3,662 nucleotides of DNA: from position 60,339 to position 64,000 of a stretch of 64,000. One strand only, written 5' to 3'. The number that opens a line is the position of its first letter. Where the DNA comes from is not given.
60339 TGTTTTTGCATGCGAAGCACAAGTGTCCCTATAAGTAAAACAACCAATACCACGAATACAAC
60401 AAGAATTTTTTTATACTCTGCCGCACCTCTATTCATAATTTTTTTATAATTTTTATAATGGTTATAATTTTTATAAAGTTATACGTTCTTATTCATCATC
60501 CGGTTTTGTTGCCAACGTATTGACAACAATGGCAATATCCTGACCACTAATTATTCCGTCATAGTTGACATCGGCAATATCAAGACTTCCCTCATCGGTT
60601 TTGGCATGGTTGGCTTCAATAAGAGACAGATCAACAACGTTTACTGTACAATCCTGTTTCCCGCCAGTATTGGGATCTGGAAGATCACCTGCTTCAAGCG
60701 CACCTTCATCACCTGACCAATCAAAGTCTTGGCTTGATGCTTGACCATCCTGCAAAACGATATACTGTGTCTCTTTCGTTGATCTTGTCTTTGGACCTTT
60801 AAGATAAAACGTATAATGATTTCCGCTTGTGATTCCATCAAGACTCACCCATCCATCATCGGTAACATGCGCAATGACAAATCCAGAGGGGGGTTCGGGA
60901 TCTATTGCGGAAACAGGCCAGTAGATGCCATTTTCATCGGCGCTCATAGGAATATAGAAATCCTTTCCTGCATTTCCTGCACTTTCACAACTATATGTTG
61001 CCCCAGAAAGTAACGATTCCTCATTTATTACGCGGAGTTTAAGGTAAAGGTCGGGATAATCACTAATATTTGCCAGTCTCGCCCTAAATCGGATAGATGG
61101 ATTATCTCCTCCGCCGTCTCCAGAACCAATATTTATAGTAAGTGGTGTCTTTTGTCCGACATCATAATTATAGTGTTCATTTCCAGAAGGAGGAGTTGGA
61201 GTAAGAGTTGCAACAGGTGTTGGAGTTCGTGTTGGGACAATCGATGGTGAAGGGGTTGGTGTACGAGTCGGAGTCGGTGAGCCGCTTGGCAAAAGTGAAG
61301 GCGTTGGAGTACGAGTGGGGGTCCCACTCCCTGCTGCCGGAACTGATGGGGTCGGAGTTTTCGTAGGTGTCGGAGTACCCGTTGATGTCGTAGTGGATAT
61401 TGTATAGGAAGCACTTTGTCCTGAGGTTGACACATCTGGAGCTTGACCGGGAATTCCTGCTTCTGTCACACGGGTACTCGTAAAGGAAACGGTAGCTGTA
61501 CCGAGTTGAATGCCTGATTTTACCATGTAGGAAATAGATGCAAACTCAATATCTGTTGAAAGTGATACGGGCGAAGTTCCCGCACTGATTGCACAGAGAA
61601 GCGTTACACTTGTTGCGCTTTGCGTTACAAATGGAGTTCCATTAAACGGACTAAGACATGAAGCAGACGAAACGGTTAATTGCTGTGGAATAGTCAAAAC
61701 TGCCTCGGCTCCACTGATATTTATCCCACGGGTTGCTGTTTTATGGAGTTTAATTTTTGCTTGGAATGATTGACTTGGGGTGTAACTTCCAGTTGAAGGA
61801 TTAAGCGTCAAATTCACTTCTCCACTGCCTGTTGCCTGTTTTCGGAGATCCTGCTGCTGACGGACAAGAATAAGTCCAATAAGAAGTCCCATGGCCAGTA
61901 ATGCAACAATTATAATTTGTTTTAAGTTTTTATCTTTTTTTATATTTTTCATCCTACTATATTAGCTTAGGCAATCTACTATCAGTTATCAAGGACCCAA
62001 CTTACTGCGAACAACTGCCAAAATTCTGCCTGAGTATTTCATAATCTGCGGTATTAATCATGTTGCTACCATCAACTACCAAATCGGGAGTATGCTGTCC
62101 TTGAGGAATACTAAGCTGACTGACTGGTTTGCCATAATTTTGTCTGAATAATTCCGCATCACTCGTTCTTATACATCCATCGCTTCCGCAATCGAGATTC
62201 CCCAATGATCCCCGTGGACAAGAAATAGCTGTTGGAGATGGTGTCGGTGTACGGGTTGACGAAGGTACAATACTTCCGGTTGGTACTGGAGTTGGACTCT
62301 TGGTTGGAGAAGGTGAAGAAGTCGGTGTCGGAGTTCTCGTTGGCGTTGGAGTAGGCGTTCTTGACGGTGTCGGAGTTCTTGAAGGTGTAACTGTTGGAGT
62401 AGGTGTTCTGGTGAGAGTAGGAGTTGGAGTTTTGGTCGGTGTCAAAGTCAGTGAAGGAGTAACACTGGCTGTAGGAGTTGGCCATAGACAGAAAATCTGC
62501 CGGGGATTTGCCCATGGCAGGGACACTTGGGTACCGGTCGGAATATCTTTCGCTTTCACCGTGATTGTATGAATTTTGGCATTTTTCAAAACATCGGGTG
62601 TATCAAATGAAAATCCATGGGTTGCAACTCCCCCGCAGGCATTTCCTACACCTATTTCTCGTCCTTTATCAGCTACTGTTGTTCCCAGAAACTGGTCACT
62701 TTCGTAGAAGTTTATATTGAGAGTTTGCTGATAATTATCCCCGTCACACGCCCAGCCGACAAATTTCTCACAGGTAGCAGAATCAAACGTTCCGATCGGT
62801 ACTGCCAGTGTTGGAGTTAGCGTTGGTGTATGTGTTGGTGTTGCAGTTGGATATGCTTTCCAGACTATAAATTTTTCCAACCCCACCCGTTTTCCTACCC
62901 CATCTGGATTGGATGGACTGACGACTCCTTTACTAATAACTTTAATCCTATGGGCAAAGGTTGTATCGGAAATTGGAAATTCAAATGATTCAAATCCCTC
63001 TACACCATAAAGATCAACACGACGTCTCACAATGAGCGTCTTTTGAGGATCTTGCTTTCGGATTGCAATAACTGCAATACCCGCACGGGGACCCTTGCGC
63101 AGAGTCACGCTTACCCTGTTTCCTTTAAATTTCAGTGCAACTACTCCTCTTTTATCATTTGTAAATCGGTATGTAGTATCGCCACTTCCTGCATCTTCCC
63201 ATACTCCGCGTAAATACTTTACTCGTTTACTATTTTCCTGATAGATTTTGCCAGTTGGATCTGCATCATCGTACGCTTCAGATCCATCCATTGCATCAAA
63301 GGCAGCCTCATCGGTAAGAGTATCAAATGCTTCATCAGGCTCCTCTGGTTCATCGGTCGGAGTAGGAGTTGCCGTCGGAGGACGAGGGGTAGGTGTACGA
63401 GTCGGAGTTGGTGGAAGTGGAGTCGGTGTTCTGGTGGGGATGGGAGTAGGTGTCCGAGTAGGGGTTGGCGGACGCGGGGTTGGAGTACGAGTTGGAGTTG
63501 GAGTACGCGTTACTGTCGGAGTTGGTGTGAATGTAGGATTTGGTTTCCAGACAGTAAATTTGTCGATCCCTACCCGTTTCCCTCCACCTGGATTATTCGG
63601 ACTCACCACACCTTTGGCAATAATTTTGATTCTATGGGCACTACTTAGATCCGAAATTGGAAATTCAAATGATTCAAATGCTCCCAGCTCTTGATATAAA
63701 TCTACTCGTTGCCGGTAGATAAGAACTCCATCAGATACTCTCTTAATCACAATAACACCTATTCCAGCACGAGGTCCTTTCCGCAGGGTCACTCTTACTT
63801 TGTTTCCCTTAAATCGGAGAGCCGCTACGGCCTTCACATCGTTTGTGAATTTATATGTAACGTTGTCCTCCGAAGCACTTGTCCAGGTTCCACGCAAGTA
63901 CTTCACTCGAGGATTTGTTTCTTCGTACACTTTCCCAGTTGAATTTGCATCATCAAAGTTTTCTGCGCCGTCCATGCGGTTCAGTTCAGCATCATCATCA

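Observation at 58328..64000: Putative non-cellulosomal cohesin-dockerin surface-assembly locus, with a sortase-anchored scaffoldin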

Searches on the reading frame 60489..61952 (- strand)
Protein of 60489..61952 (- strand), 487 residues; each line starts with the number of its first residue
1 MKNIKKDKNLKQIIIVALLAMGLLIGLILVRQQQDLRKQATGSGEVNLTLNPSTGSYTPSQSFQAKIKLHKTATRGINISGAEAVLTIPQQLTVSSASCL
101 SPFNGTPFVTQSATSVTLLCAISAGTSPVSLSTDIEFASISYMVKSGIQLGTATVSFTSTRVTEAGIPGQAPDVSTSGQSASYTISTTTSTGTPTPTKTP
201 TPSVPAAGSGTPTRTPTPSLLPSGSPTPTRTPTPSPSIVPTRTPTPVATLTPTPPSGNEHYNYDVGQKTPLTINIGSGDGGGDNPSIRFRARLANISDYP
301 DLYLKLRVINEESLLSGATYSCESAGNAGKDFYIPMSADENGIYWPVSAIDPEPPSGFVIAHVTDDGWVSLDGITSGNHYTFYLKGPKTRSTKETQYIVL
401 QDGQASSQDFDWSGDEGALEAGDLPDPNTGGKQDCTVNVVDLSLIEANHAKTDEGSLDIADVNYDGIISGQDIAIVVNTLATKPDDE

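Call 3: search_protein_families(library=pfam, proteins=[window:60489-61952:-], max_evalue=1)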
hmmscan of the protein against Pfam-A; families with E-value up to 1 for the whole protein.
window:60489-61952:- (487 aa): 4 families
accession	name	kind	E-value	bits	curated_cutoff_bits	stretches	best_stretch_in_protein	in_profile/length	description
PF00404.24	Dockerin_1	-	0.00024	21.6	22.9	1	434-480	7-56/57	Dockerin type I domain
PF10413.14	Rhodopsin_N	-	0.04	14.2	27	1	326-338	2-14/36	Amino terminal of the G-protein receptor rhodopsin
PF00963.24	Cohesin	-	0.17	12.5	24.1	1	58-166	11-123/139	Cohesin domain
PF24433.1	DUF7556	-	0.28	11.1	27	1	347-371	18-44/56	Family of unknown function (DUF7556)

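Call 8: search_protein_families(library=ncbifam, proteins=[window:60489-61952:-], max_evalue=1)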
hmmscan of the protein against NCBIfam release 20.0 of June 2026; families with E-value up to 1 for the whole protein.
window:60489-61952:- (487 aa): 0 families

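Call 10: search_solved_structures(query=window:60489-61952:-, max_evalue=10)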
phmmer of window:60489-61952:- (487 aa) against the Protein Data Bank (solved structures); distinct sequences matched with E-value up to 10: 16.
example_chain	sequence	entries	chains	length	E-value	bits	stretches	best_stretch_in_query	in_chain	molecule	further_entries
8zvk_A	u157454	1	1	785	2.6e-09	39.7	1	186-254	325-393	AaBgIC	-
9xyb_E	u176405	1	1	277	0.031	16.3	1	181-291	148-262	Envelope protein E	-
5omz_A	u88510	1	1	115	0.55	12.2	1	181-269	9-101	Envelope Protein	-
5kvd_E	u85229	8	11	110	0.55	12.2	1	181-269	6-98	Zika Envelope DIII | Genome polyprotein | Zika virus envelope protein DIII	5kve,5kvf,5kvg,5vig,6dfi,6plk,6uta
5k39_B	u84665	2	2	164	1.1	11.2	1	421-480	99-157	Dockerin module from a protein of unknown function | Ig domain protein group 2 domain protein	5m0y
7mwb_A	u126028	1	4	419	2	10.4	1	356-381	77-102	Endoplasmic reticulum aminopeptidase 1,SPF Sequence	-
3rjo_A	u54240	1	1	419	2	10.4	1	356-381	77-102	Endoplasmic reticulum aminopeptidase 1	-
5j5e_A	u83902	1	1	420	2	10.4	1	356-381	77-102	Endoplasmic reticulum aminopeptidase 1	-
7mwc_A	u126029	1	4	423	2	10.4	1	356-381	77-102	Endoplasmic reticulum aminopeptidase 1,LPF sequence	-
5te1_A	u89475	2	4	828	3.7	9.5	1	165-244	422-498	ATP-citrate synthase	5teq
3pff_A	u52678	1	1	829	3.7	9.5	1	165-244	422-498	ATP-citrate synthase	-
6uuw_A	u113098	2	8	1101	5.3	9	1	165-244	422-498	ATP-citrate synthase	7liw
6uuz_A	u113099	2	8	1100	5.3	9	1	165-244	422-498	ATP-citrate synthase | ATP citrate lyase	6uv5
6poe_A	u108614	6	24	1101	5.3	9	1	165-244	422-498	ATP-citrate synthase | ACLY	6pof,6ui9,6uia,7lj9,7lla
7rig_A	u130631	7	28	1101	5.3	9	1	165-244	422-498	ATP-citrate synthase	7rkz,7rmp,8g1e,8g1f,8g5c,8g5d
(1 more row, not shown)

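Call 30: find_homologous_proteins(query=window:60489-61952:-, max_evalue=0.001)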
Query window:60489-61952:- (487 aa): 61 proteins with E <= 0.001 among 8000 candidates.
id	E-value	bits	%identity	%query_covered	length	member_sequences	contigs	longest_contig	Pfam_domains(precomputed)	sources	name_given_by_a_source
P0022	0.0e+0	1069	100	100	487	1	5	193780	-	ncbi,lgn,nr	ncbi:hypothetical protein HYW55_00295 [Candidatus Gottesmanbacteria bacterium]|nr:hypothetical prote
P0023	3.0e-182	625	60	94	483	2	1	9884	-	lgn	-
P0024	6.0e-117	409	45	94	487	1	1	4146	-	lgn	-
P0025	1.4e-115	405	43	94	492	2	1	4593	-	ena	-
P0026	3.9e-103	364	48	48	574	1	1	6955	PF00404.25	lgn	-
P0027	6.9e-103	363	47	49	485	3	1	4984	-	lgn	-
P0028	9.2e-102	359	50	48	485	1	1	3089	PF00963.25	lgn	-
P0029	3.0e-100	354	50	47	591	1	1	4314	-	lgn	-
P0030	1.9e-92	329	47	42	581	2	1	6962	-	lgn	-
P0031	3.0e-90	321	41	53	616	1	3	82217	PF00404.25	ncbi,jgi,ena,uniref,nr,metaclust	ncbi:MAG: hypothetical protein UV73_C0018G0040 [Candidatus Gottesmanbacteria bacterium GW2011_GWA2_4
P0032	3.0e-88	315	41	48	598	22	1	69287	-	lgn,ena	-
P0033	6.8e-82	294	43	45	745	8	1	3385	-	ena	-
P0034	8.9e-82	294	45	45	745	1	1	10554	-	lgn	-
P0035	2.5e-78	282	52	51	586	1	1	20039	PF00404.25,PF07588.18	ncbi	-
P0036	3.0e-77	279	38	98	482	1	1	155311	-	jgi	-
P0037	2.4e-76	276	50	54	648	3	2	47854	PF00404.25,PF07622.20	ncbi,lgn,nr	ncbi:MAG: hypothetical protein M1366_02205 [Patescibacteria group bacterium]|nr:hypothetical protein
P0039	5.2e-70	255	42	72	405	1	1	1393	PF00404.25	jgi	jgi:hypothetical protein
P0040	5.3e-68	248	50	51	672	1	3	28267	PF00404.25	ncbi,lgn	-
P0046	3.8e-51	193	33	99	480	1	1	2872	PF00404.25,PF00963.25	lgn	-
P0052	1.0e-38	152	38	47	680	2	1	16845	PF00404.25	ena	-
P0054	3.5e-33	133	39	51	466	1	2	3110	PF00404.25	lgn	-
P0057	7.1e-20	89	39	25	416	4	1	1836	PF00404.25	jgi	-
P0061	2.8e-6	45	-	-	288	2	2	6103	PF00404.25,PF00963.25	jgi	-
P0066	1.2e-5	43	25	10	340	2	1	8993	PF00404.25,PF00963.25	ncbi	-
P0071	1.2e-4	39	29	23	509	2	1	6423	PF00404.25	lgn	-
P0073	1.4e-4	39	32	23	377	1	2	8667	PF00404.25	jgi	jgi:hypothetical protein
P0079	5.1e-4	37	31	21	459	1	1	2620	PF00404.25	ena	-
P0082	9.9e-4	36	23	40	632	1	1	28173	PF00404.25,PF07705.18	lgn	-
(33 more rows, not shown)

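Call 33: search_protein_families(library=pfam, alignment_id=A2, max_evalue=0.01)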
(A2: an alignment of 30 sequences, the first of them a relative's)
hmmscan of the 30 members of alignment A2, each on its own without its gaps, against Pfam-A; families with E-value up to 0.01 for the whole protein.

A. member 1, P0022 (487 aa): 1 family
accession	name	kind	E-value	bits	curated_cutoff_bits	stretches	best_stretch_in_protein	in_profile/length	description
PF00404.24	Dockerin_1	-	0.00024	21.6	22.9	1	434-480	7-56/57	Dockerin type I domain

B. families by the number of members that match (of 30 scanned): 5 families
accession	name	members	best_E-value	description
PF00404.24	Dockerin_1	26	5.5e-07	Dockerin type I domain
PF00963.24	Cohesin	5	2.2e-09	Cohesin domain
PF07588.17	DUF1554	1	6.8e-12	Protein of unknown function (DUF1554)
PF07622.18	DUF1583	1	8.9e-06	Protein of unknown function (DUF1583) C domain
PF06482.17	Endostatin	1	6.9e-05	Collagenase NC10 and Endostatin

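Call 37: predict_structure(alignment_id=A2)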
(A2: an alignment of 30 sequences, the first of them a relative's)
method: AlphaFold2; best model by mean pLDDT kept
length: 487 residues; sequences in the alignment: 30
mean_pLDDT: 81.8   pTM: 0.47
mean pLDDT of the five models: 81.8, 80.9, 80.9, 78.5, 78.1
residues with pLDDT >= 90: 303; 70-90: 74; 50-70: 19; < 50: 91
segments of 3 or more residues with pLDDT < 50: 1-3, 190-199, 201-215, 220-254, 256-268, 270-281
pLDDT, mean of each block of 10 residues (from residue 1): 59 92 94 73 90 96 97 94 97 97 92 93 92 96 94 96 85 92 84 44 42 43 41 43 39 39 43 41 86 92 96 93 92 96 96 85 95 94 94 89 93 89 92 89 94 95 94 92 66
secondary structure, 60 per line:
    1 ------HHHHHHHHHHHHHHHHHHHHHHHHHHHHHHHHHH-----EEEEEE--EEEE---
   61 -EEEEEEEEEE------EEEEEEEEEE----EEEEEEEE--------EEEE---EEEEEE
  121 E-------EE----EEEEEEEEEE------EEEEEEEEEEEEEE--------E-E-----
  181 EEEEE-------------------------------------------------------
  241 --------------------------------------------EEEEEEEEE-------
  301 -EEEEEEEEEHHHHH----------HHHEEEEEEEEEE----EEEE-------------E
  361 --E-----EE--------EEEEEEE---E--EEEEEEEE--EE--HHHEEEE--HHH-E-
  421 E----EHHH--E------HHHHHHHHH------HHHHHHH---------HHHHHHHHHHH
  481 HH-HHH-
elements in order: H7-40 E46-51 E54-57 E62-71 E78-87 E92-99 E108-111 E115-121 E135-144 E151-164 E181-185 E285-293 E302-310 H311-315 E329-338 E343-346 E379-385 E392-399 E409-412 H439-447 H454-460 H470-482

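Call 39: fold_search(model_id=the predicted structure, library=pdb)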
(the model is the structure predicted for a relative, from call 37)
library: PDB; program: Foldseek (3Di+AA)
matches with E <= 10: 1922; with E <= 0.001: 72
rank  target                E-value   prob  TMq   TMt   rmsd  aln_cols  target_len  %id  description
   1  4fl4_I                2.8e-12  1.00  0.25  0.39  26.5       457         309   11  Scaffoldin conformation and dynamics revealed by a ternary complex from the Clostridium thermocellum cellulosome (released 2012-06-27)
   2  4fl4_L                4.5e-12  1.00  0.25  0.39  26.1       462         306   11  Scaffoldin conformation and dynamics revealed by a ternary complex from the Clostridium thermocellum cellulosome (released 2012-06-27)
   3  4fl4_C                1.1e-11  1.00  0.25  0.39  27.0       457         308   11  Scaffoldin conformation and dynamics revealed by a ternary complex from the Clostridium thermocellum cellulosome (released 2012-06-27)
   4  3kcp_A                4.5e-11  1.00  0.25  0.40  27.3       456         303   11  Crystal structure of interacting Clostridium thermocellum multimodular components (released 2010-02-09)
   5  6kgf_C                3.7e-08  1.00  0.25  0.77   2.8       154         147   12  Crystal structure of CaDoc0917(R16D)-CaCohA2 complex at pH 8.2 (released 2020-07-08)
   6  4ums                  9.1e-08  1.00  0.26  0.75   2.8       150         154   13  The crystal structure of the seventh ScaB type I cohesin from Pseudobacteroides cellulosolvens (released 2015-05-06)
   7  2vn5_A                1.1e-07  1.00  0.25  0.77   2.9       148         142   17  The Clostridium cellulolyticum dockerin displays a dual binding mode for its cohesin partner (released 2008-05-20)
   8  2vn5_C                1.3e-07  1.00  0.25  0.75   3.0       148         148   17  The Clostridium cellulolyticum dockerin displays a dual binding mode for its cohesin partner (released 2008-05-20)
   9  6kgc_A                1.4e-07  1.00  0.25  0.78   2.7       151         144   12  Crystal structure of CaDoc0917(R49D)-CaCohA2 complex at pH 5.4 (released 2020-07-08)
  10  6kgd_A                1.5e-07  1.00  0.25  0.77   3.0       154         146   12  Crystal structure of CaDoc0917(R49D)-CaCohA2 complex at pH 8.0 (released 2020-07-08)
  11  2vn6_A                1.5e-07  1.00  0.25  0.72   3.4       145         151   18  The Clostridium cellulolyticum dockerin displays a dual binding mode for its cohesin partner (released 2008-05-13)
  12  6kge_A                1.6e-07  1.00  0.25  0.79   2.7       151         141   12  Crystal structure of CaDoc0917(R16D)-CaCohA2 complex at pH 5.5 (released 2020-07-08)
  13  6kgf_A                1.6e-07  1.00  0.24  0.76   3.3       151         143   12  Crystal structure of CaDoc0917(R16D)-CaCohA2 complex at pH 8.2 (released 2020-07-08)
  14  5nrm_A                2.0e-07  1.00  0.25  0.79   3.1       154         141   20  Crystal structure of the sixth cohesin from Acetivibrio cellulolyticus' scaffoldin B in complex with Cel5 dockerin S51 (released 2018-01-31)
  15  1g1k_A                2.1e-07  1.00  0.25  0.77   3.0       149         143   17  COHESIN MODULE FROM THE CELLULOSOME OF CLOSTRIDIUM CELLULOLYTICUM (released 2000-11-22)
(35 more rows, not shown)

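Call 77: find_encoding_contigs(protein=P0022, flank=10000, max_places=2)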
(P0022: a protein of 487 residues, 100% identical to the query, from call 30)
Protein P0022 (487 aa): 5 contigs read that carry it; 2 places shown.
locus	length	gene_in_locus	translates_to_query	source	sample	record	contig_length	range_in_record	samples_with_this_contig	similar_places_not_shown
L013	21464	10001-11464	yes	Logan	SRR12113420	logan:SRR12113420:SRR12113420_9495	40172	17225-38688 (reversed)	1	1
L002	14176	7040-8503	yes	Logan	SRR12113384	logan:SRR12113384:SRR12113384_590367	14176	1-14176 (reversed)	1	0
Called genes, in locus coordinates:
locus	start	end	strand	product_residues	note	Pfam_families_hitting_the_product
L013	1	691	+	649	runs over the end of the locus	-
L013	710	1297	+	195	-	-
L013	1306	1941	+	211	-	-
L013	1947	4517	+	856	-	PF01447:Peptidase_M4, PF02868:Peptidase_M4_C, PF13385:Laminin_G_3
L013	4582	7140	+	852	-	PF00082:Peptidase_S8, PF13385:Laminin_G_3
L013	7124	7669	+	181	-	PF00963:Cohesin (weak)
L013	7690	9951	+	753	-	-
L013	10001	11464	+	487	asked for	-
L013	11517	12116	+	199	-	-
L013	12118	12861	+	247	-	-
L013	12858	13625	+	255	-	PF16656:Pur_ac_phosph_N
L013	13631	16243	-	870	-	-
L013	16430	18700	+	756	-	PF13328:HD_4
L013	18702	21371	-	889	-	PF00690:Cation_ATPase_N, PF00122:E1-E2_ATPase, PF00702:Hydrolase, PF08282:Hydrolase_3 (faint), PF13246:Cation_ATPase, PF00689:Cation_ATPase_C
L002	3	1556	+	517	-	?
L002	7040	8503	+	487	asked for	-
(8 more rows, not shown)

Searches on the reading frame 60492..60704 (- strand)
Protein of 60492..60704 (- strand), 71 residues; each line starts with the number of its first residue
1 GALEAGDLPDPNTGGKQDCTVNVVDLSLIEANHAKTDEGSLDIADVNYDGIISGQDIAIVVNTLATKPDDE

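Call 20: search_protein_families(library=pfam, proteins=[window:60492-60704:-], max_evalue=10)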
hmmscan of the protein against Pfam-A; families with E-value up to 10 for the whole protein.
seq(71 aa): 1 family
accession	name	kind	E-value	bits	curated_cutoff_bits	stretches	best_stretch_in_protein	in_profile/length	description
PF00404.24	Dockerin_1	-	2.7e-05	24.7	22.9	1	18-64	7-56/57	Dockerin type I domain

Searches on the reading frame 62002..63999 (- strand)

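Call 3: search_protein_families(library=pfam, proteins=[window:62002-63999:-], max_evalue=1)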
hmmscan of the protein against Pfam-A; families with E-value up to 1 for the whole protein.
window:62002-63999:- (665 aa): 1 family
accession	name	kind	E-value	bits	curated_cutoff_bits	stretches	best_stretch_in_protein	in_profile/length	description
PF18692.7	DUF5640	-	0.072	13.4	28.5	0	35-54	3-22/85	Family of unknown function (DUF5640)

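Call 8: search_protein_families(library=ncbifam, proteins=[window:62002-63999:-], max_evalue=1)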
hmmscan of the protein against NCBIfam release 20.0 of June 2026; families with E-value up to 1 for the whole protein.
window:62002-63999:- (665 aa): 1 family
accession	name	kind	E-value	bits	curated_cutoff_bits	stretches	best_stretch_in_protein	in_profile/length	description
NF005846.3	PRK07764.1-6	equivalog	0.1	11.6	625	1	159-298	446-588/628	DNA polymerase III subunit gamma and tau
